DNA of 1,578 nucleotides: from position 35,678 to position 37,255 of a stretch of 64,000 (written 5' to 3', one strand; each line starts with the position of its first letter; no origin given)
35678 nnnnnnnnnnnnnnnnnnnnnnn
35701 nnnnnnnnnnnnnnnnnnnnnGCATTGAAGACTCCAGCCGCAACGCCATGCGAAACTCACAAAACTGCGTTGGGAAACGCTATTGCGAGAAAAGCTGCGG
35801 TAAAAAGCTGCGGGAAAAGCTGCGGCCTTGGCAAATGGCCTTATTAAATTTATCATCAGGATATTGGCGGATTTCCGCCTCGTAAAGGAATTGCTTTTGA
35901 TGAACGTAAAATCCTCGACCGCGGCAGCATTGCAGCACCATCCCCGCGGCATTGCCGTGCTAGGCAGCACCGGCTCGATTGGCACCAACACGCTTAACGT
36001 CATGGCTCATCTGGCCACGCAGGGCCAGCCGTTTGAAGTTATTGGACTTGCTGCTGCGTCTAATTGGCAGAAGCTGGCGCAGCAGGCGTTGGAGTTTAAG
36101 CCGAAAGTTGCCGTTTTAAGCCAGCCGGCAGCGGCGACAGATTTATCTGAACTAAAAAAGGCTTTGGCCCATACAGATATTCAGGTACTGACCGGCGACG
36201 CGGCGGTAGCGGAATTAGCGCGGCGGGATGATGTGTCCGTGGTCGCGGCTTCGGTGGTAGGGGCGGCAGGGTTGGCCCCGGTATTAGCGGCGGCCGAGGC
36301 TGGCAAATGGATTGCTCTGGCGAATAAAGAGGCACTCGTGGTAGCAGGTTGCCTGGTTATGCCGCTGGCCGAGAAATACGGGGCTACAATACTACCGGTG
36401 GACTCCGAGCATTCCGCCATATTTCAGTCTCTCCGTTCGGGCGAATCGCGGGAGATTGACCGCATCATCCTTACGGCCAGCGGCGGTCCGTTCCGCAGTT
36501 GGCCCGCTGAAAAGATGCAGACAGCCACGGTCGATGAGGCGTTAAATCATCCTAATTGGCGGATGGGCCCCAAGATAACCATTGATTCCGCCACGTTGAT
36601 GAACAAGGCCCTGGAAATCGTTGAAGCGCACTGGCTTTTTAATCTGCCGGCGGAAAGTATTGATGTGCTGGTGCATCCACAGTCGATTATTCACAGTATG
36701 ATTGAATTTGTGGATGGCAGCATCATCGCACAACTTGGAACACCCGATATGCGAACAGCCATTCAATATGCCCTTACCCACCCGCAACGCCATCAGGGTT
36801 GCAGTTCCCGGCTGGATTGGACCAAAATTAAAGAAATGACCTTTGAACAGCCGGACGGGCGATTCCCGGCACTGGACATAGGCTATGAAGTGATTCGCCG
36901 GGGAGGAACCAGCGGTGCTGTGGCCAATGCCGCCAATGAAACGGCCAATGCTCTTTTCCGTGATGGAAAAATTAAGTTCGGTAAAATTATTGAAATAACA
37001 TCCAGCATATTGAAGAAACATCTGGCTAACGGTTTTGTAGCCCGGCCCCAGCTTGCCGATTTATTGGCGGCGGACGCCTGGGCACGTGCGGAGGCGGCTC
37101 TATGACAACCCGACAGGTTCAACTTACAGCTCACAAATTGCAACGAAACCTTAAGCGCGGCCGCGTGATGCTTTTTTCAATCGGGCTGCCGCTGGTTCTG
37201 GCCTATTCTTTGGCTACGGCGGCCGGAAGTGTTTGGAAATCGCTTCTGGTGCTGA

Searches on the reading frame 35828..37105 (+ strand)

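Call 9: search_protein_families(library=pfam, proteins=[window:35828-37105:+])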
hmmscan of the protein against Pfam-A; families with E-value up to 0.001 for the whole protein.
window:35828-37105:+ (425 aa): 3 families
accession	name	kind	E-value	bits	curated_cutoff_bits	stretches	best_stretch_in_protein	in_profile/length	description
PF08436.17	DXP_redisom_C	-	3.6e-41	139.6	26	1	188-271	1-84/84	1-deoxy-D-xylulose 5-phosphate reductoisomerase C-terminal domain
PF02670.22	DXP_reductoisom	-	8.4e-37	127.2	21.7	1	42-174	1-129/129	1-deoxy-D-xylulose 5-phosphate reductoisomerase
PF13288.12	DXPR_C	-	4.3e-33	114.5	27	1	303-421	1-114/115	DXP reductoisomerase C-terminal domain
